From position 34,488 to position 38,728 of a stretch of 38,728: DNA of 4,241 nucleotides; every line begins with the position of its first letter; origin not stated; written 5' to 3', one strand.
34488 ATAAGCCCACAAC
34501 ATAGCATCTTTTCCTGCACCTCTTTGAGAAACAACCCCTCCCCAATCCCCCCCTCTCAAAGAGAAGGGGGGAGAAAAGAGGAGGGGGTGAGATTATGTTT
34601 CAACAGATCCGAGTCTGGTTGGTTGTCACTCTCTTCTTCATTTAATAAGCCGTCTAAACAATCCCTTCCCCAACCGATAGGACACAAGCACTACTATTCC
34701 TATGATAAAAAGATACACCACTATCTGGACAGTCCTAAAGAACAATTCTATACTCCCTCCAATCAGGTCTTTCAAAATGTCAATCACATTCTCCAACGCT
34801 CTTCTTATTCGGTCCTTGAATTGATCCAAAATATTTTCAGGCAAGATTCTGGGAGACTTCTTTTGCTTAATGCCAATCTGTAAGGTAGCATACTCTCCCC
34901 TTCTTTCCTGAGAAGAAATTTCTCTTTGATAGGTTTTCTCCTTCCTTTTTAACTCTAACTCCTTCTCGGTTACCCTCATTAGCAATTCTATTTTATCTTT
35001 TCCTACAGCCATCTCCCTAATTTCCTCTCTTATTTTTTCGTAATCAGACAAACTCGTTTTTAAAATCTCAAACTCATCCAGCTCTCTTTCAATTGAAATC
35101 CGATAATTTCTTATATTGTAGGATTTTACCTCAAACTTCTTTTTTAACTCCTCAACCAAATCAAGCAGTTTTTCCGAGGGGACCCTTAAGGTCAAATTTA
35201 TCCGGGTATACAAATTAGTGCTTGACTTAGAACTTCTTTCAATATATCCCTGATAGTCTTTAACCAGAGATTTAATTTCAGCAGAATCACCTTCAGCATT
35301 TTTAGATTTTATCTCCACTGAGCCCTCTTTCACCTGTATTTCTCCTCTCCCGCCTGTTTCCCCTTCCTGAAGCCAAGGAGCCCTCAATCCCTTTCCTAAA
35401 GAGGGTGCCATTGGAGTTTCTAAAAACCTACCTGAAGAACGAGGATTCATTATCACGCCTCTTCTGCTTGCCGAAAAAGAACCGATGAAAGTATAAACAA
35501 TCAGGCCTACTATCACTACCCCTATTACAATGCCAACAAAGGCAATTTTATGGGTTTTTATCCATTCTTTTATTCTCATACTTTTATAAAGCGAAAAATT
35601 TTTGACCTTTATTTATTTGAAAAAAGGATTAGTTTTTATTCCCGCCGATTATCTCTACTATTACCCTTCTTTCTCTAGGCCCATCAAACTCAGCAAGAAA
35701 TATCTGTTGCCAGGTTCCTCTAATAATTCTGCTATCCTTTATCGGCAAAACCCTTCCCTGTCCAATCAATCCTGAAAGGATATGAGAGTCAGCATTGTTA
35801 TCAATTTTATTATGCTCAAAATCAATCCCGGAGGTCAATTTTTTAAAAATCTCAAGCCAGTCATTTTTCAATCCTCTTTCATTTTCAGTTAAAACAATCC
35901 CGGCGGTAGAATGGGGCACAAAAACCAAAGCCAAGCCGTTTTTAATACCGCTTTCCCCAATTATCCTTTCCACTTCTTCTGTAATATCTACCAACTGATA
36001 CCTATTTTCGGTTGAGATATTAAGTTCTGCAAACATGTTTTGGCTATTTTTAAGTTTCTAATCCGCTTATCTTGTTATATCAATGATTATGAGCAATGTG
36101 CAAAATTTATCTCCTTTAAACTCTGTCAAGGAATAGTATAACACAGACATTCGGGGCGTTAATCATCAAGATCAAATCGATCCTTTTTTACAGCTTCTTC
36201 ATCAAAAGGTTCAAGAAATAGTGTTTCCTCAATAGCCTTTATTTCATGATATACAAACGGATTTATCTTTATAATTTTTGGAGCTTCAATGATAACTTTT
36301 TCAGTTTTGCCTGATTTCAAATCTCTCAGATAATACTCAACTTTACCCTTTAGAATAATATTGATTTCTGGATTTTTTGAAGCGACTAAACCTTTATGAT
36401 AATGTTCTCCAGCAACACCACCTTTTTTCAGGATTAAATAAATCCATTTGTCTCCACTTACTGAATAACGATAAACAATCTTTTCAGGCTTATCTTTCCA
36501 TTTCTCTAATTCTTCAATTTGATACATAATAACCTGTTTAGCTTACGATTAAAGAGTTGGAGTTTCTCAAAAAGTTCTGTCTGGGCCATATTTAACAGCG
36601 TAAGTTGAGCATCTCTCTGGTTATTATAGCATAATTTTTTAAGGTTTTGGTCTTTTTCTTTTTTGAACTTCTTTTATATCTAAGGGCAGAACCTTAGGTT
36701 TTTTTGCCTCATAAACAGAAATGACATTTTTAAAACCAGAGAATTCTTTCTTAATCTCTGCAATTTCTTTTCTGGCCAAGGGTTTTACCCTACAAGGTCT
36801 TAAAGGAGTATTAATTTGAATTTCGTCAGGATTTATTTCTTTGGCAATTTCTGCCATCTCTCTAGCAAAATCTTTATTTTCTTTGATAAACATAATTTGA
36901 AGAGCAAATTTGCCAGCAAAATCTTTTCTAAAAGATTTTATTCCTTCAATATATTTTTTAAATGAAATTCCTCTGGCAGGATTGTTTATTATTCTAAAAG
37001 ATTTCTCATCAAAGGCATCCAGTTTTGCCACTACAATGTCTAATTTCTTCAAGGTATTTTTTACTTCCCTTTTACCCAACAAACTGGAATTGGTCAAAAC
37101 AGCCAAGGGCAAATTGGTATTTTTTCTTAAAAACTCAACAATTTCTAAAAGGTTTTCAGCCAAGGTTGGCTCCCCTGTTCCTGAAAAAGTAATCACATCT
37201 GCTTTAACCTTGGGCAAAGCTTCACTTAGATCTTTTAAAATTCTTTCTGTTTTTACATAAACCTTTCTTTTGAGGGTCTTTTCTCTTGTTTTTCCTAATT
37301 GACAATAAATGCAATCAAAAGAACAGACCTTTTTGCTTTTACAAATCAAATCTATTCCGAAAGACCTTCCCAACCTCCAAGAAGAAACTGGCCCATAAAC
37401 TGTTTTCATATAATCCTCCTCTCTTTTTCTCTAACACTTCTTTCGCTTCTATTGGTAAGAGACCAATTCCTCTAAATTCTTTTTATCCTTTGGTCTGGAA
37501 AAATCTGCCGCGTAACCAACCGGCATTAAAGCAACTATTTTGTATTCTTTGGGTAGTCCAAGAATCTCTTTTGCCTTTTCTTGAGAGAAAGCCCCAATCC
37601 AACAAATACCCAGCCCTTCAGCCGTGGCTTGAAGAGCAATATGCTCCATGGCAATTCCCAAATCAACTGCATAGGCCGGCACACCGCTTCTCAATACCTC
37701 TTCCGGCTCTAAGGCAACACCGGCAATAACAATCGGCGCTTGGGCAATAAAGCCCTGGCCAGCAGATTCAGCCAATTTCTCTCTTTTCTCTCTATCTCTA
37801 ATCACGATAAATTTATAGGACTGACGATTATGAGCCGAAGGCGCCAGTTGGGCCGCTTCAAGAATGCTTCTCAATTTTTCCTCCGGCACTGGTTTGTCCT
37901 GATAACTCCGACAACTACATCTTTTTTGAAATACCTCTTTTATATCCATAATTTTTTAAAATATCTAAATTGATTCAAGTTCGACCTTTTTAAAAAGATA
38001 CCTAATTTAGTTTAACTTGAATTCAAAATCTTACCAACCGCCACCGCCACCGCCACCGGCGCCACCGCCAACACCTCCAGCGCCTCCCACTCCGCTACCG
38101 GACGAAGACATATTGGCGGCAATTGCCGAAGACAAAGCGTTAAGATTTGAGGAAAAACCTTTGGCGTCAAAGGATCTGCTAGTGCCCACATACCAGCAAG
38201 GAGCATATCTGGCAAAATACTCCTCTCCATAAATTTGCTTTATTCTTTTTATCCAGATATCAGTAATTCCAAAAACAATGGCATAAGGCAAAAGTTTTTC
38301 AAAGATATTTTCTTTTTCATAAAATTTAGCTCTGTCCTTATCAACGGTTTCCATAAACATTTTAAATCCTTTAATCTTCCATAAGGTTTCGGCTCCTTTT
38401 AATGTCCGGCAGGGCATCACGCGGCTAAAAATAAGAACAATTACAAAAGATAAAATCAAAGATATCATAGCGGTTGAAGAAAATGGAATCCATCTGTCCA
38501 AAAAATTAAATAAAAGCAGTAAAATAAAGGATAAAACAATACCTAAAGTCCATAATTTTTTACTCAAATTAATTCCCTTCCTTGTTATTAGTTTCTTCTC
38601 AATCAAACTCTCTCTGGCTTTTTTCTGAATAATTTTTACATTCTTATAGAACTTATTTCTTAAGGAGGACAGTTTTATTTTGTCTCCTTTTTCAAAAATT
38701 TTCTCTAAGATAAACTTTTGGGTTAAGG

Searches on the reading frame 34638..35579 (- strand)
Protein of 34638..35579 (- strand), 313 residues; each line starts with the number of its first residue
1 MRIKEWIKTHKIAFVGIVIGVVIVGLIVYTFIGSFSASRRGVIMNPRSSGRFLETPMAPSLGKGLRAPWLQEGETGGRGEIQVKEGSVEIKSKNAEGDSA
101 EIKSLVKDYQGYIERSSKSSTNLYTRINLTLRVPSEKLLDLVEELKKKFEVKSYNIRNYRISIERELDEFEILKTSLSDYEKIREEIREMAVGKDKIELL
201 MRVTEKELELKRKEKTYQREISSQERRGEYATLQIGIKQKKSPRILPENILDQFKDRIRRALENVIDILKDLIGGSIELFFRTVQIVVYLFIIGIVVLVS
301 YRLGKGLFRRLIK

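Call 17: search_protein_families(library=pfam, proteins=[window:34638-35579:-], max_evalue=0.01)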
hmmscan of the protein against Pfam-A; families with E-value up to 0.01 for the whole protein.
window:34638-35579:- (313 aa): 1 family
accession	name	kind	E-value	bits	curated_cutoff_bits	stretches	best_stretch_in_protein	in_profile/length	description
PF14257.11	DUF4349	-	1.2e-12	48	27.7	1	83-298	4-209/213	Domain of unknown function (DUF4349)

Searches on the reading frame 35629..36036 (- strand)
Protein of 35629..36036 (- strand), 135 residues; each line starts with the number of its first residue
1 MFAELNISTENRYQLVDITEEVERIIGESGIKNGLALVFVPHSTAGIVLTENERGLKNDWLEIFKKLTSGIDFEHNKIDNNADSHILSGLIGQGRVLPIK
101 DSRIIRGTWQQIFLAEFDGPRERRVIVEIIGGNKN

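Call 17: search_protein_families(library=pfam, proteins=[window:35629-36036:-], max_evalue=0.01)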
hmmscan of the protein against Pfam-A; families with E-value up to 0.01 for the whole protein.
window:35629-36036:- (135 aa): 1 family
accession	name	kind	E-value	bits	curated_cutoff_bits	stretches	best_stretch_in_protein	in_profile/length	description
PF01894.22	UPF0047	-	9.5e-34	116.5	27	1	17-129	1-117/117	Uncharacterised protein family UPF0047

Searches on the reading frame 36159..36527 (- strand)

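Call 54: search_protein_families(library=pfam, proteins=[window:36159-36527:-], max_evalue=0.001)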
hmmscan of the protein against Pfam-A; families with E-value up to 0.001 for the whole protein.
window:36159-36527:- (122 aa): 1 family
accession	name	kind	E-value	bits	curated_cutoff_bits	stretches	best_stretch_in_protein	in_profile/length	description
PF14667.12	Polysacc_synt_C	-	0.00021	21.8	28.7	1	29-102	21-91/111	Polysaccharide biosynthesis C-terminal domain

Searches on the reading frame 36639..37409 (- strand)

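Call 17: search_protein_families(library=pfam, proteins=[window:36639-37409:-], max_evalue=0.01)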
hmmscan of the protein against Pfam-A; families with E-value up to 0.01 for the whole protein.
window:36639-37409:- (256 aa): 2 families
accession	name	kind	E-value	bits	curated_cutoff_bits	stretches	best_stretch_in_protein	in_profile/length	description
PF04055.27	Radical_SAM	-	1.2e-15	58.5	29.5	1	28-180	6-157/166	Radical SAM superfamily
PF13353.11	Fer4_12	-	0.00073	20.3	22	1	29-127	15-113/137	4Fe-4S single cluster domain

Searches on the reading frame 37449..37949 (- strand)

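Call 17: search_protein_families(library=pfam, proteins=[window:37449-37949:-], max_evalue=0.01)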
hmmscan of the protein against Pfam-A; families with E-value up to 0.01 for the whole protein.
window:37449-37949:- (166 aa): 2 families
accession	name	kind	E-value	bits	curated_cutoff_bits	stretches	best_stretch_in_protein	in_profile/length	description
PF00881.29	Nitroreductase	-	5.5e-33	114.9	23.5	2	9-68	3-62/167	Nitroreductase family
PF14512.11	TM1586_NiRdase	-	1.5e-20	74.2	27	2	93-165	80-151/215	Putative TM nitroreductase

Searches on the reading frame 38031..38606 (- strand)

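Call 54: search_protein_families(library=pfam, proteins=[window:38031-38606:-], max_evalue=0.001)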
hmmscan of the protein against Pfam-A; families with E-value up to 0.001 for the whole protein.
window:38031-38606:- (191 aa): 1 family
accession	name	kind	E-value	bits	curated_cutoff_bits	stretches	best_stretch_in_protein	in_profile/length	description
PF20990.2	DUF2207_C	-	8.1e-20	72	33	1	4-121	124-246/247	Predicted membrane protein (DUF2207) C-terminal domain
